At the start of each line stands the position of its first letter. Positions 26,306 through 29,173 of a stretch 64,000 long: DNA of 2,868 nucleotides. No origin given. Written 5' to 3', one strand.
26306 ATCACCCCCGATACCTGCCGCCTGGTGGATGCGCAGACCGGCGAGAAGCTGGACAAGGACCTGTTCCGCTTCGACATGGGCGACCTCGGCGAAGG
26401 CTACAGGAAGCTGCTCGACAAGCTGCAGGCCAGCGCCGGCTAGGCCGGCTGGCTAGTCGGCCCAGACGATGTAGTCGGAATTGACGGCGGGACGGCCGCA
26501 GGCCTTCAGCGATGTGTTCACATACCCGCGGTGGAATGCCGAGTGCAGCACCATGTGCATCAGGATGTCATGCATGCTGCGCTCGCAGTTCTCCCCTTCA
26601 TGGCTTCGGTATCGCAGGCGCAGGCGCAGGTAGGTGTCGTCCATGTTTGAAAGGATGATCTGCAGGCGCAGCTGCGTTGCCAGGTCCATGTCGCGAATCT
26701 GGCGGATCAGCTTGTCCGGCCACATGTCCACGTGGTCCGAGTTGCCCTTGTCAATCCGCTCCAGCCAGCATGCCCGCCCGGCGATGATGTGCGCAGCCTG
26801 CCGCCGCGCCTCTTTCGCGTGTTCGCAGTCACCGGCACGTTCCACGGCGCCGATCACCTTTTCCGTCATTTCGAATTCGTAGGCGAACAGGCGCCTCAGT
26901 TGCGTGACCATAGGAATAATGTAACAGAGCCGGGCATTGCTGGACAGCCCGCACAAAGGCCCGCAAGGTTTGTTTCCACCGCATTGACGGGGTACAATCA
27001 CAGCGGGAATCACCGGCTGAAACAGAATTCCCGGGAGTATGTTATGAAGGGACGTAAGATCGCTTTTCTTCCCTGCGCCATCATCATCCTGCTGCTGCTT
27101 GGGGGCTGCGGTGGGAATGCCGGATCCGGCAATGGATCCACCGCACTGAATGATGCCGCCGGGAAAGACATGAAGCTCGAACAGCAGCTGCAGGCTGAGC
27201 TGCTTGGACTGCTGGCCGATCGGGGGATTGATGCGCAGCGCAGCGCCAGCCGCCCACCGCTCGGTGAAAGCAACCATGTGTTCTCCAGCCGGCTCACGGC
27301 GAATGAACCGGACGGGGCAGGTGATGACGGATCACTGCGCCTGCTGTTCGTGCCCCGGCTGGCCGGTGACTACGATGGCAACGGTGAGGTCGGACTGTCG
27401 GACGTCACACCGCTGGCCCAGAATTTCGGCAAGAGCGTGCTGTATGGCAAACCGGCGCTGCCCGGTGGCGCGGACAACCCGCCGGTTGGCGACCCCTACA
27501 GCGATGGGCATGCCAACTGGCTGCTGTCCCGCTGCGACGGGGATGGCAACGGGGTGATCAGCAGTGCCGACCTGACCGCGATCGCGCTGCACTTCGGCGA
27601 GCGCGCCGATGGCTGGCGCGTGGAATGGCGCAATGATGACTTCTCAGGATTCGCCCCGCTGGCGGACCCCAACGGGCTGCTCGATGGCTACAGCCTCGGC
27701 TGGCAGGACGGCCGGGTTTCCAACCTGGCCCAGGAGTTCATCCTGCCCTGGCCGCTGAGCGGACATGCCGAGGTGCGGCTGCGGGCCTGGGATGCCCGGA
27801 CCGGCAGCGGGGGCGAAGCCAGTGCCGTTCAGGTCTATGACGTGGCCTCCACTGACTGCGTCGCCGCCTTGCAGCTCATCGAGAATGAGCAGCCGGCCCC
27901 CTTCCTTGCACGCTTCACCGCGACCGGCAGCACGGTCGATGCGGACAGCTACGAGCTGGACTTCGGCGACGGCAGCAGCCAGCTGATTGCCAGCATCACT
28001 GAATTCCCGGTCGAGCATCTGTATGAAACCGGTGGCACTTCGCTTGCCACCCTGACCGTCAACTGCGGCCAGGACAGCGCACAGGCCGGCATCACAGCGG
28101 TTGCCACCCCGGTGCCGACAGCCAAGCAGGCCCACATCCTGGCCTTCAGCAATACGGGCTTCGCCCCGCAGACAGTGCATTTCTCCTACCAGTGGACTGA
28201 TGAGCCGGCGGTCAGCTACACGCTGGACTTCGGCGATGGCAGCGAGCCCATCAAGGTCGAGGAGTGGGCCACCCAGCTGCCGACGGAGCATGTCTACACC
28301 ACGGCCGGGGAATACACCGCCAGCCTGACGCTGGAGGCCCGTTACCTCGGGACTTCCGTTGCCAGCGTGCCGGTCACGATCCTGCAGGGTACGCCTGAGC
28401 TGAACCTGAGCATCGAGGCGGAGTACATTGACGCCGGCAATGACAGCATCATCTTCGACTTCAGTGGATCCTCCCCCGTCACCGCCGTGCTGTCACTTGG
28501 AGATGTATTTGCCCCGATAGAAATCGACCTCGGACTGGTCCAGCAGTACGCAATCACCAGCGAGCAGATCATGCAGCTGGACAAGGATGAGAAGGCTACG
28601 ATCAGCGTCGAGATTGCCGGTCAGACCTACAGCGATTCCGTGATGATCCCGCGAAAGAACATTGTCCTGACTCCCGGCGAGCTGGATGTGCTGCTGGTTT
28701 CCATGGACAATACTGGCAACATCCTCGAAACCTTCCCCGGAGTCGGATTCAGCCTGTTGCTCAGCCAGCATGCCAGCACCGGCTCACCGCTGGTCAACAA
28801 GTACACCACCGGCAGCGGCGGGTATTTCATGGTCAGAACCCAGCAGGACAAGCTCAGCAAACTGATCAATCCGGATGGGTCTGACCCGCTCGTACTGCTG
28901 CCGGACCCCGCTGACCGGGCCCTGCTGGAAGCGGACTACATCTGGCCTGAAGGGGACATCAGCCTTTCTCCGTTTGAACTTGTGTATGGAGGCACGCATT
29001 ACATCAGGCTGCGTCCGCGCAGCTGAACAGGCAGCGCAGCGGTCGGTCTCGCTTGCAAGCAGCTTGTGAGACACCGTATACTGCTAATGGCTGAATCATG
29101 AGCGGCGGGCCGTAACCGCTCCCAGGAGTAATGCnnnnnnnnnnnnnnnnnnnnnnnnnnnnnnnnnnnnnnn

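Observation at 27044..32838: Three tandem paralogous lipoproteins with dockerin-like repeat pairs plus PKD and Cna-B-like domains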

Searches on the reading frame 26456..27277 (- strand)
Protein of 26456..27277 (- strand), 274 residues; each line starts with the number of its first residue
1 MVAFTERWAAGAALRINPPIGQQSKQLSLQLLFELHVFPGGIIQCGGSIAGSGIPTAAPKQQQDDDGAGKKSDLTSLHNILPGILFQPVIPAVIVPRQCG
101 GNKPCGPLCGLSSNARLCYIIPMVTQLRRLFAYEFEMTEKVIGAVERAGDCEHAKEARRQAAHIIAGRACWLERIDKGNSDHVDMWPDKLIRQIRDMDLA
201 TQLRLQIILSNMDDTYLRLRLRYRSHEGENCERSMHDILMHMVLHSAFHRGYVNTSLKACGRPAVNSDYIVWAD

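Call 26: search_protein_families(library=pfam, proteins=[window:26456-27277:-], max_evalue=0.01)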
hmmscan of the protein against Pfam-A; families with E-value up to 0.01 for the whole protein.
window:26456-27277:- (274 aa): 1 family
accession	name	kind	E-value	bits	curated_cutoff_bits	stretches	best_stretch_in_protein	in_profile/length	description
PF05163.17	DinB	-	2e-08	34.8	23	1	153-270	38-155/165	DinB family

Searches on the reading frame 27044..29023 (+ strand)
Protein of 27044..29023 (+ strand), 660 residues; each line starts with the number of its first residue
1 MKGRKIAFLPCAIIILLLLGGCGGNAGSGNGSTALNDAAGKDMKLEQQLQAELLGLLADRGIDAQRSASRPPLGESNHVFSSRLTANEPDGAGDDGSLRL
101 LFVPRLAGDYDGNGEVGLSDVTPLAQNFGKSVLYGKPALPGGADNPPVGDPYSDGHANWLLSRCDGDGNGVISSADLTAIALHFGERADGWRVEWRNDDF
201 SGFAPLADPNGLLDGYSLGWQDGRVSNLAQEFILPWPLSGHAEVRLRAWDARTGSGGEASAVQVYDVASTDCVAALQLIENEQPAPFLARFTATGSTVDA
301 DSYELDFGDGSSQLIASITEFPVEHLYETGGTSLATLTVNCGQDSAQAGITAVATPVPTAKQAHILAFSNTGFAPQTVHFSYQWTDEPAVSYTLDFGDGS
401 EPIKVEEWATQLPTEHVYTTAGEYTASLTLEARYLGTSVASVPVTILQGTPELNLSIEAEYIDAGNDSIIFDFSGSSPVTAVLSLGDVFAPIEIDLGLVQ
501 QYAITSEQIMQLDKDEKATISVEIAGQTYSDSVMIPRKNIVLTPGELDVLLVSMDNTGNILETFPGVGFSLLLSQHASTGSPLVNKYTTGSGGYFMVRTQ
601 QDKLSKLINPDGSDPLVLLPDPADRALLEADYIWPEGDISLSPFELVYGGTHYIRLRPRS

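Call 4: search_protein_families(library=pfam, proteins=[window:27044-29023:+], max_evalue=1)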
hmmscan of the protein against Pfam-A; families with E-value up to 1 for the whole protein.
window:27044-29023:+ (660 aa): 3 families
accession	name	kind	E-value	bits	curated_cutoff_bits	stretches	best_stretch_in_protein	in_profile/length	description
PF18911.6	PKD_4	-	2.5e-15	56.7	27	2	371-431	13-69/85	PKD domain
PF00801.26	PKD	-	7.9e-15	55.1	23.5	2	374-432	13-67/80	PKD domain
PF01041.23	DegT_DnrJ_EryC1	-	0.13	11.9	19.8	1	418-528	20-125/360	DegT/DnrJ/EryC1/StrS aminotransferase family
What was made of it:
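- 27854..28381 (+): g1 PKD units 1 and 2 (residues 271-352 and 361-446). Pfam (call 4).
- Checked: PKD/PKD_4 pass Pfam gathering scores in g1 and g2, two stretches each (call 4). g2 has a third, degenerate unit.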

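Call 5: search_protein_families(library=ncbifam, proteins=[window:27044-29023:+], max_evalue=1)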
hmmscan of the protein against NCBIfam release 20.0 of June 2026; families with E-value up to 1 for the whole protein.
window:27044-29023:+ (660 aa): 3 families
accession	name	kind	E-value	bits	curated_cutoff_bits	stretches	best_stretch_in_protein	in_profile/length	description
NF058578.1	CPR_pilus_PamR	equivalog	0.00054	18.9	300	1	393-427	184-219/297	pilus system RbmA-like protein PamR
TIGR00864.1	PCC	subfamily_domain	0.0033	13.8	1861.4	1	302-445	1088-1218/2700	polycystin cation channel protein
NF041410.1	XopAW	subfamily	0.049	13.4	120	1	146-181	93-129/235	XopAW family type III secretion system calcium-binding effector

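Call 86: list_cluster_members(proteins=[window:27044-29023:+, window:29135-31099:+, window:31387-32835:+])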
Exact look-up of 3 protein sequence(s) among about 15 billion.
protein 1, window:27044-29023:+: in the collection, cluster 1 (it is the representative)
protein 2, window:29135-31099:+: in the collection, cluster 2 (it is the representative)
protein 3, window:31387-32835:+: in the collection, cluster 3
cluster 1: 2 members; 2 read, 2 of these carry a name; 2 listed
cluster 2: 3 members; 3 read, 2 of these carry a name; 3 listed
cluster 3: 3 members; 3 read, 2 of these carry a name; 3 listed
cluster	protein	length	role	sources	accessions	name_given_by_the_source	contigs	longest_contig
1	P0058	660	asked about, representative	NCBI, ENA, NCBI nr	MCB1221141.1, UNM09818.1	MAG: PKD domain-containing protein [Planctomycetales bacterium] | PKD domain-containing protein [bacterium]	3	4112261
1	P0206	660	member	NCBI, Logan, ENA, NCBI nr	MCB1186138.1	PKD domain-containing protein [bacterium]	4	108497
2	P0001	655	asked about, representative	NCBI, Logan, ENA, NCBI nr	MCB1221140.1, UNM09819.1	MAG: PKD domain-containing protein [Planctomycetales bacterium] | PKD domain-containing protein [bacterium]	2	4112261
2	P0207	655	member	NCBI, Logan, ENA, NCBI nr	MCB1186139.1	PKD domain-containing protein [bacterium]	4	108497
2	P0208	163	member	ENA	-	-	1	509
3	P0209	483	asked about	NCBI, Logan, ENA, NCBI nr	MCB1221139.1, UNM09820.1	MAG: PKD domain-containing protein [Planctomycetales bacterium] | PKD domain-containing protein [bacterium]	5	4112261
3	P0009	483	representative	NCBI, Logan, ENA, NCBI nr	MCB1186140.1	hypothetical protein KDL29_03145 [bacterium] | hypothetical protein [bacterium]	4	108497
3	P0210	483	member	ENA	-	-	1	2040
